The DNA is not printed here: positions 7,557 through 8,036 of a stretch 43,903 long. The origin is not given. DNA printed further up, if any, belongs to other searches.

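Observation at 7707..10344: Three-gene operon: OYE-FAD oxidoreductase with Cys-to-Ser in its Fe-S motif, an unknown 150-aa protein, and a 59-aa Cys-rich ORF missed by the ORF track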

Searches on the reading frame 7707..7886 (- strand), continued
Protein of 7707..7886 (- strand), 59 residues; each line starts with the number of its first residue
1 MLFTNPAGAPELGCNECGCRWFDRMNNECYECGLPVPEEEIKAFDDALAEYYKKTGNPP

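Call 54: search_solved_structures(query=L008:2868-4517:+, max_evalue=1e-20)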
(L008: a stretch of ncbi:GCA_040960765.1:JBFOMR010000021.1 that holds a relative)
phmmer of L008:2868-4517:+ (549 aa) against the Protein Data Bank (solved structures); distinct sequences matched with E-value up to 1e-20: 100 (the best 60 are shown).
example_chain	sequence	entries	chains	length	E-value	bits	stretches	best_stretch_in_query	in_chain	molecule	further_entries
5wm2_A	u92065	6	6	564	5.2e-161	540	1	1-546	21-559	Salicylate-AMP ligase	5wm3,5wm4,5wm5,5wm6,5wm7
1md9_A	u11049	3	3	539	1.5e-158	531.8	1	1-544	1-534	2,3-dihydroxybenzoate-AMP ligase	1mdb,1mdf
6e8o_A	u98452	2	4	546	7.1e-156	523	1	1-544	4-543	2,3-dihydroxybenzoate-AMP ligase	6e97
7tyb_A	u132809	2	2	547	2.6e-135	455.1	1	6-543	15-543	Pyochelin biosynthesis protein PchD | Pyochelin biosynthesis salicyl-AMP ligase PchD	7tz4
3rg2_A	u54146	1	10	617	7.8e-120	404.1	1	6-544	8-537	Enterobactin synthase component E (entE), 2,3-dihydro-2,3-dihydroxybenzoate synthetase, is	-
4iz6_A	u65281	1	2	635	8.7e-120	403.9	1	6-544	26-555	Enterobactin synthase component E, Isochorismatase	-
6iyk_A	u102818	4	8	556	4.4e-119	401.6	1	6-543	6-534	2,3-dihydroxybenzoate-AMP ligase component of enterobactin synthase multienzyme complex | Enterobactin synthase component E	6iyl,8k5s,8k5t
5kei_A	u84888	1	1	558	2e-118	399.4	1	2-536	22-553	2,3-dihydroxybenzoate-AMP ligase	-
3o82_A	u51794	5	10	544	5.9e-113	381.4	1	7-537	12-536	Peptide arylation enzyme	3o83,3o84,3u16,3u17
9my5_B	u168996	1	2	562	2.4e-112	379.3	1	7-537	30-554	(2,3-dihydroxybenzoyl)adenylate synthase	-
9my7_B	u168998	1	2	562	6.3e-112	378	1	7-537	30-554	(2,3-dihydroxybenzoyl)adenylate synthase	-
9my6_B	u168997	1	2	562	1.2e-111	377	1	7-537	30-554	(2,3-dihydroxybenzoyl)adenylate synthase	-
9bhy_A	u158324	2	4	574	1.9e-96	326.9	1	4-535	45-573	2,3-dihydroxybenzoate-AMP ligase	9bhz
8weu_A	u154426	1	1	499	2.4e-55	191.2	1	190-540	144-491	Fatty-acyl-CoA synthase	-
8wev_A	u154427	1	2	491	4.6e-55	190.3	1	190-539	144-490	Feruloyl-CoA Synthetase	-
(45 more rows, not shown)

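Call 70: list_cluster_members(proteins=[P0005, P0060, P0125, P0133, P0241])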
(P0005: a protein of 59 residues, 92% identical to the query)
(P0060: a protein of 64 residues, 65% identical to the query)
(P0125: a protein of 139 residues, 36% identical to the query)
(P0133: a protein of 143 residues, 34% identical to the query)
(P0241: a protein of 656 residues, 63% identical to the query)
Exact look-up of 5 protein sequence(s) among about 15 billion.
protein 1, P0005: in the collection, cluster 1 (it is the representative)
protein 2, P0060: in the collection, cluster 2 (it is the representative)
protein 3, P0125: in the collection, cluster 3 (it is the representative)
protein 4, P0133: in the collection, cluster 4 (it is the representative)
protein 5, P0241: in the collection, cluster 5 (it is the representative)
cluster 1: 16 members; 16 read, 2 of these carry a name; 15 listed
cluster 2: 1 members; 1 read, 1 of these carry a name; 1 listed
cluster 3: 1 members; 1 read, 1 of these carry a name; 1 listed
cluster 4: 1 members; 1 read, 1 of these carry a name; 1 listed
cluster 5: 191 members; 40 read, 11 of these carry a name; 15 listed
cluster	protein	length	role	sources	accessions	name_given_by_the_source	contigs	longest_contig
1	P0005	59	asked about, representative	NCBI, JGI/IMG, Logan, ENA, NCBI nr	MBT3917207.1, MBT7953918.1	MAG: cysteine protease [Rhodospirillaceae bacterium] | hypothetical protein | cysteine protease [Rhodospirillaceae bacterium]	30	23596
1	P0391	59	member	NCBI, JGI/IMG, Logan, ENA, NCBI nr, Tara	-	-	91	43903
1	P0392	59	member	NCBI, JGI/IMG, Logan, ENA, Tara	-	strand:+ start:498 stop:677 length:180 start_codon:yes stop_codon:yes gene_type:complete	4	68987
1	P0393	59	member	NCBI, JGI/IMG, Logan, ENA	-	-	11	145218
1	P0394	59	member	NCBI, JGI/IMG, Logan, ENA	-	-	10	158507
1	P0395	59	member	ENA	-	-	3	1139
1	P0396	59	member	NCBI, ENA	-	-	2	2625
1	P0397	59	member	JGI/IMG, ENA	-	-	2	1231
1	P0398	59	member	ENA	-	-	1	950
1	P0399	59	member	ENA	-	-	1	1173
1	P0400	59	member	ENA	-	-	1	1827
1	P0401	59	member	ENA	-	-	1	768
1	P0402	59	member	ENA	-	-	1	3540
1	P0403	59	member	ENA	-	-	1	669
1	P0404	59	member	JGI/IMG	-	-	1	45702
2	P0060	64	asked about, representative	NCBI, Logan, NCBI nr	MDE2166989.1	MAG: cysteine protease [Alphaproteobacteria bacterium] | cysteine protease [Alphaproteobacteria bacterium]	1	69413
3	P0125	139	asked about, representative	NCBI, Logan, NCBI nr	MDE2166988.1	MAG: hypothetical protein KGJ66_11715 [Alphaproteobacteria bacterium] | hypothetical protein [Alphaproteobacteria bacterium]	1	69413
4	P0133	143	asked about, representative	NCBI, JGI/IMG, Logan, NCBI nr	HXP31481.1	MAG TPA: hypothetical protein VN832_10355 [Stellaceae bacterium] | hypothetical protein [Stellaceae bacterium]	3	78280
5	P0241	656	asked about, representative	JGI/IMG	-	-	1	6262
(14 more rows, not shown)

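Call 72: search_solved_structures(query=A1, max_evalue=10)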
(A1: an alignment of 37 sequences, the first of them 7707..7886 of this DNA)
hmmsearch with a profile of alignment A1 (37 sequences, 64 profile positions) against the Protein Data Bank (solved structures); distinct sequences matched with E-value up to 10: 15.
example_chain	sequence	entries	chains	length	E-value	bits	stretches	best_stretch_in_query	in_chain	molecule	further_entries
2mxv_A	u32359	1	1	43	0.0055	20.2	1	13-42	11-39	RNA-binding protein 10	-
8c3a_AK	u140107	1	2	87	0.058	16.9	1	14-54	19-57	60S ribosomal protein L37-B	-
7pzy_AK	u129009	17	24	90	0.061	16.8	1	14-53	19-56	Ribosomal protein L37 | 60S ribosomal protein L37-B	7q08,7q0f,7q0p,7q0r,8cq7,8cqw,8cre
4v7h_BY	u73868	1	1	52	0.11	16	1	14-40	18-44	60S ribosomal protein L37(A)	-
6tb3_AF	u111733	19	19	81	0.16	15.5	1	14-43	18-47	60S ribosomal protein L37-A | Large ribosomal subunit protein eL37A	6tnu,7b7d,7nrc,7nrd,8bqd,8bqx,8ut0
6i7o_AF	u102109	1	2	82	0.17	15.4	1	14-43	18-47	60S ribosomal protein L37-A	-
5ndg_O7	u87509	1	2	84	0.17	15.4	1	14-43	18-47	60S ribosomal protein L37-A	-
6woo_j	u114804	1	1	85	0.17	15.4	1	14-43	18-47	eL37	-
6t4q_Lj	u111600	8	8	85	0.18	15.3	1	14-43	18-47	60S ribosomal protein L37-A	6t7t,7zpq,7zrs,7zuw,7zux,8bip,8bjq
8bn3_O7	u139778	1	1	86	0.18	15.3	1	14-43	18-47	Large ribosomal subunit protein eL37A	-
4u3m_O7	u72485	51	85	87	0.18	15.3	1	14-43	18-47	60S ribosomal protein L37-A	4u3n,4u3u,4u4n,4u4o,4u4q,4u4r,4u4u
7uqz_j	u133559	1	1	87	0.18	15.3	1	14-43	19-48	60S ribosomal protein L37-A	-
3j6x_77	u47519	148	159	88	0.19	15.3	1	14-43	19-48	60S ribosomal protein L37 | 60S ribosomal protein L37-A | 60S ribosomal protein rpL37 (L37e)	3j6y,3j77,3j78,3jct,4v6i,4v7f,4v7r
9ygm_Lj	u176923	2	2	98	0.73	13.4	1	10-42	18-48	60S ribosomal protein eL37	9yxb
9nlt_A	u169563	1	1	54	1.8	12.1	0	29-53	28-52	minibinder687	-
